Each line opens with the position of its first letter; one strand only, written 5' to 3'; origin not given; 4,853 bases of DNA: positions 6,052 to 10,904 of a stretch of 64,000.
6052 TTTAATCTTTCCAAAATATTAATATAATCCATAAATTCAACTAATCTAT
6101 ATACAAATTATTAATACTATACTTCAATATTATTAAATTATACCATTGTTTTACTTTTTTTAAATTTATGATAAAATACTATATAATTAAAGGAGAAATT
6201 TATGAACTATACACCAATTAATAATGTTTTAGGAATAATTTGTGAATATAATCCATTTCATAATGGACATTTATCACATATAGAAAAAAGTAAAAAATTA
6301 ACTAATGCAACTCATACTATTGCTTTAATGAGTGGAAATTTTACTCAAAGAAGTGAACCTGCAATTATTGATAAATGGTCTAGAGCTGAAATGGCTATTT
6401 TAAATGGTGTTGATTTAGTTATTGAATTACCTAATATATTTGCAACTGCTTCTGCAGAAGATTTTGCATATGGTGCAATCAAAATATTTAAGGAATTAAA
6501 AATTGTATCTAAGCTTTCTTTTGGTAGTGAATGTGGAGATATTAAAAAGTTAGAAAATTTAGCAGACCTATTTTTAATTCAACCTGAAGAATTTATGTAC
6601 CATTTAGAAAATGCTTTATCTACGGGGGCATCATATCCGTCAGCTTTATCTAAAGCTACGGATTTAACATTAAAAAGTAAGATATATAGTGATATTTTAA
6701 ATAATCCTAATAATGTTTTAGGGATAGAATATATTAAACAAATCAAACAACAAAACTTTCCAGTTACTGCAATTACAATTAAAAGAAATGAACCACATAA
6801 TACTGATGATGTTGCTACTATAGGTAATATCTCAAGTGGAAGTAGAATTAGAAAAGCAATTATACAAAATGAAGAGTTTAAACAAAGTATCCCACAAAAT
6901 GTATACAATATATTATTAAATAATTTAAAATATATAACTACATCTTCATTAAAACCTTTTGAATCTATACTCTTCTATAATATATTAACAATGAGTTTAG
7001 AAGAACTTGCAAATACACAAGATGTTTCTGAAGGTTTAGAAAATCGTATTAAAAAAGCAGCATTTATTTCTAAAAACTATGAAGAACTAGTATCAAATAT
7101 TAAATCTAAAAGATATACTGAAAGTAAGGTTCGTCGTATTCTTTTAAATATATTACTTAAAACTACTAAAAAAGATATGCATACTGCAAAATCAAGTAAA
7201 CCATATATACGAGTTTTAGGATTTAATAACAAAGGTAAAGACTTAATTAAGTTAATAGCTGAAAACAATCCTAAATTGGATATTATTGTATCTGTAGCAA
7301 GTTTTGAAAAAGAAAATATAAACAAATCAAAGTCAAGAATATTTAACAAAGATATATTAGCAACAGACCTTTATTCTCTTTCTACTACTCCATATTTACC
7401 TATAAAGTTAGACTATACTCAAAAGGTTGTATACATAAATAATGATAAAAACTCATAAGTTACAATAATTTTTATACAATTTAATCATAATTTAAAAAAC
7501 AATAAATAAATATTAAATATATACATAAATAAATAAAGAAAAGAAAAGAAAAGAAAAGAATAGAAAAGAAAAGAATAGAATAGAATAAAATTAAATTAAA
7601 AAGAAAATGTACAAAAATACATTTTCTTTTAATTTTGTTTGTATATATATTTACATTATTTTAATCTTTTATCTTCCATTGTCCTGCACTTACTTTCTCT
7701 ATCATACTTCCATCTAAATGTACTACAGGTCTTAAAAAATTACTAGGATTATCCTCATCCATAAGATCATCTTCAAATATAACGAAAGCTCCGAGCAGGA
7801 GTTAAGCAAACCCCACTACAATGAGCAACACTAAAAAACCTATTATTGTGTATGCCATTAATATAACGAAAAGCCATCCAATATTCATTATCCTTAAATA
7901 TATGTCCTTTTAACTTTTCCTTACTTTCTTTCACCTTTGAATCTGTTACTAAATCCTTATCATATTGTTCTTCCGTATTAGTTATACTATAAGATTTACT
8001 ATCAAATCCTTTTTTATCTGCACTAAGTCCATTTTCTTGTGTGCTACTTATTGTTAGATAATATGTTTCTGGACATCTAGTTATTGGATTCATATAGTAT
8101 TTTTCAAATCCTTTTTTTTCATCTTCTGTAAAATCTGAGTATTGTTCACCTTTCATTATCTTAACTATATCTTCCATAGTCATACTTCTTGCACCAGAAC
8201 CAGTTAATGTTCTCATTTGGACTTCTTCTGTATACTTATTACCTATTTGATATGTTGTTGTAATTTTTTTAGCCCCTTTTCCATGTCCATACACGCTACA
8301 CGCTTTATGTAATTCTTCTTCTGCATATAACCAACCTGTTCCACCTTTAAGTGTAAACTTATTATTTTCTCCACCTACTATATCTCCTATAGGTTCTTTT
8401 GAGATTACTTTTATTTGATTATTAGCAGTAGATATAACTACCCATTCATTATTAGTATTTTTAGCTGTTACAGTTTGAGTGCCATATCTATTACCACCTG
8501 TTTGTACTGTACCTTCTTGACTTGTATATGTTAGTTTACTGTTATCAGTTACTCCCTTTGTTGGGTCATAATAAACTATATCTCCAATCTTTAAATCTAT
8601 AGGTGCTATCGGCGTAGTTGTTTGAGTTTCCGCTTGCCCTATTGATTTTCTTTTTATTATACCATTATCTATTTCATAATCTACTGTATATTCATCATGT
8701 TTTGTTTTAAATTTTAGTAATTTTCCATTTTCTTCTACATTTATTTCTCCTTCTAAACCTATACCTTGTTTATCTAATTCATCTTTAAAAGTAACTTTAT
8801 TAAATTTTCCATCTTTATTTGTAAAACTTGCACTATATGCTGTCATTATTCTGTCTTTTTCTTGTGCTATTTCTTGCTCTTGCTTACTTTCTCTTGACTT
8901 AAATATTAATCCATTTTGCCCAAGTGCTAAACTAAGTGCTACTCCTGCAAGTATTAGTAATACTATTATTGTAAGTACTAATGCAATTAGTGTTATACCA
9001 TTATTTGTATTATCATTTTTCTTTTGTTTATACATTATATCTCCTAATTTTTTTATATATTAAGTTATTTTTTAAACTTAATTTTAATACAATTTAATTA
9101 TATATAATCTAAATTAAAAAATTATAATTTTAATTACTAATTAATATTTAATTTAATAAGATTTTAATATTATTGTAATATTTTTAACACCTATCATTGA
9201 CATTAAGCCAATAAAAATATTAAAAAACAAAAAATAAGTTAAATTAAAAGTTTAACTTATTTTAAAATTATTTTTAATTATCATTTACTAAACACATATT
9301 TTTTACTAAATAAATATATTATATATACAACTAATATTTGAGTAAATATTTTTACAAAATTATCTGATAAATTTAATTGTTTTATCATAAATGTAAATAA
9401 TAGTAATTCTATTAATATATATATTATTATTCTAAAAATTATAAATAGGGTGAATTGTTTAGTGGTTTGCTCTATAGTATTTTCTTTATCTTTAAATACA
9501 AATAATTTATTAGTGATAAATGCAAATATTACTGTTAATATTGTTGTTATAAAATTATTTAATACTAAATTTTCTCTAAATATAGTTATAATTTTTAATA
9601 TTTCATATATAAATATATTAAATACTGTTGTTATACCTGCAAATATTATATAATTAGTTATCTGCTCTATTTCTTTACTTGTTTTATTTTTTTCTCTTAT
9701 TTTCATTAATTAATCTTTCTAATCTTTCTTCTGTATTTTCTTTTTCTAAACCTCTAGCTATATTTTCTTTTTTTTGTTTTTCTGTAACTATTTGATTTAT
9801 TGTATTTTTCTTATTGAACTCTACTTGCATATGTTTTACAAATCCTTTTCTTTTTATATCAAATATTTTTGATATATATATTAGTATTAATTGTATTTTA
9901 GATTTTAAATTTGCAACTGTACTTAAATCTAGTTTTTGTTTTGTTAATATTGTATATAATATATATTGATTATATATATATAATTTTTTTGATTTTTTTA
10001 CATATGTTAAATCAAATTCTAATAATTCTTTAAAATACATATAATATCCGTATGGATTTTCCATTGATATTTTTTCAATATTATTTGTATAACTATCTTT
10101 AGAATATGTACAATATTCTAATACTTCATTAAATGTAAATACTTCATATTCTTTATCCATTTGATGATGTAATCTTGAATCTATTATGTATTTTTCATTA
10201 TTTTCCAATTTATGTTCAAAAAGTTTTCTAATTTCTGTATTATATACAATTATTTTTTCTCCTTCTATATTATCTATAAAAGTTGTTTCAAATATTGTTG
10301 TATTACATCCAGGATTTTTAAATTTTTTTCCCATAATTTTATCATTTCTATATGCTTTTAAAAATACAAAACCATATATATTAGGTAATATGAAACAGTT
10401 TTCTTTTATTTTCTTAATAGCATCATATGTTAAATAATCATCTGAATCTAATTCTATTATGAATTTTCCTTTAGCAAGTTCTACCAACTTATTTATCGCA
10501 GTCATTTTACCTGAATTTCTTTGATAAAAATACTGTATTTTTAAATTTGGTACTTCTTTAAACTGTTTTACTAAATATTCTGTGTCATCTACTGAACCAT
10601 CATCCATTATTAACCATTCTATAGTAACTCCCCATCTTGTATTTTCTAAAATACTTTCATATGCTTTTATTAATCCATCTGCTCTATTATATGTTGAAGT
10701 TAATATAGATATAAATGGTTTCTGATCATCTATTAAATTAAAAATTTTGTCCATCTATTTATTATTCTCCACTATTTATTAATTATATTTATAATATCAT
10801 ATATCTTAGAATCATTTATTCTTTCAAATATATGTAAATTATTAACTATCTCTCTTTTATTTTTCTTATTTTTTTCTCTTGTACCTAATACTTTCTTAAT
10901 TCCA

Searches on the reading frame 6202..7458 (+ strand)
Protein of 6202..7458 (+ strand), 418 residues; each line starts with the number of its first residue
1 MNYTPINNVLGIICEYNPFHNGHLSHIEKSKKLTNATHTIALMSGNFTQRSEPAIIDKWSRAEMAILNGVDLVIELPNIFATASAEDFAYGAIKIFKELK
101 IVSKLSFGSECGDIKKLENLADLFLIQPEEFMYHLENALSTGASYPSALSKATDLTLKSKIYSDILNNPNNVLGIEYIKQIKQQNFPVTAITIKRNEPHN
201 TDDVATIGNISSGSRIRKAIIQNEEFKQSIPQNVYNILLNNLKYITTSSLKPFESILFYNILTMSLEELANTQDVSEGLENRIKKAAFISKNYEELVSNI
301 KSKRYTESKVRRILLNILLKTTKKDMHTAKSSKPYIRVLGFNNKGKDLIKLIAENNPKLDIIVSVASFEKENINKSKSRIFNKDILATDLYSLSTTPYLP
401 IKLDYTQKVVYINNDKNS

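Call 94: search_protein_families(library=pfam, proteins=[window:6202-7458:+], max_evalue=0.001)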
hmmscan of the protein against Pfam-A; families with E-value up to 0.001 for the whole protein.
window:6202-7458:+ (418 aa): 2 families
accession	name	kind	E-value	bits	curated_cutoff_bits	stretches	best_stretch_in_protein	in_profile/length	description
PF05636.17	HIGH_NTase1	-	2.6e-130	435.8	27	1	8-395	2-390/402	HIGH Nucleotidyl Transferase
PF01467.32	CTP_transf_like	-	1.1e-05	26.1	21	1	16-74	6-64/133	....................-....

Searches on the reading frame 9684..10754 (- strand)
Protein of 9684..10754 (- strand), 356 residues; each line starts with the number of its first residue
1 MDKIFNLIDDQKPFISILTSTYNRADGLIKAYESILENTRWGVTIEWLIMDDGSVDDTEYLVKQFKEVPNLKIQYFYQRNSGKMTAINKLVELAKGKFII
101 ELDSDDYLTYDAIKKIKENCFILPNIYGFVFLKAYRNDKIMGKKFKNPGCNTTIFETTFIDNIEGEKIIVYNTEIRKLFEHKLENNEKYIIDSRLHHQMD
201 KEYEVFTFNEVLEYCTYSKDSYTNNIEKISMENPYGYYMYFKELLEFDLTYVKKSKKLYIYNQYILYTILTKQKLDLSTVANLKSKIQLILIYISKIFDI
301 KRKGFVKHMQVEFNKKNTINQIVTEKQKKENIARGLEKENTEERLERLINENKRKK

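Call 77: search_protein_families(library=pfam, proteins=[window:9684-10754:-], max_evalue=0.00001)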
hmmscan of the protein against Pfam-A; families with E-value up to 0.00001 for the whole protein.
window:9684-10754:- (356 aa): 1 family
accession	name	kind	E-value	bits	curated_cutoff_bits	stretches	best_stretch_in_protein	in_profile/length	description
PF00535.33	Glycos_transf_2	-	1.9e-19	70.6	23.3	1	16-116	1-99/168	Glycosyl transferase family 2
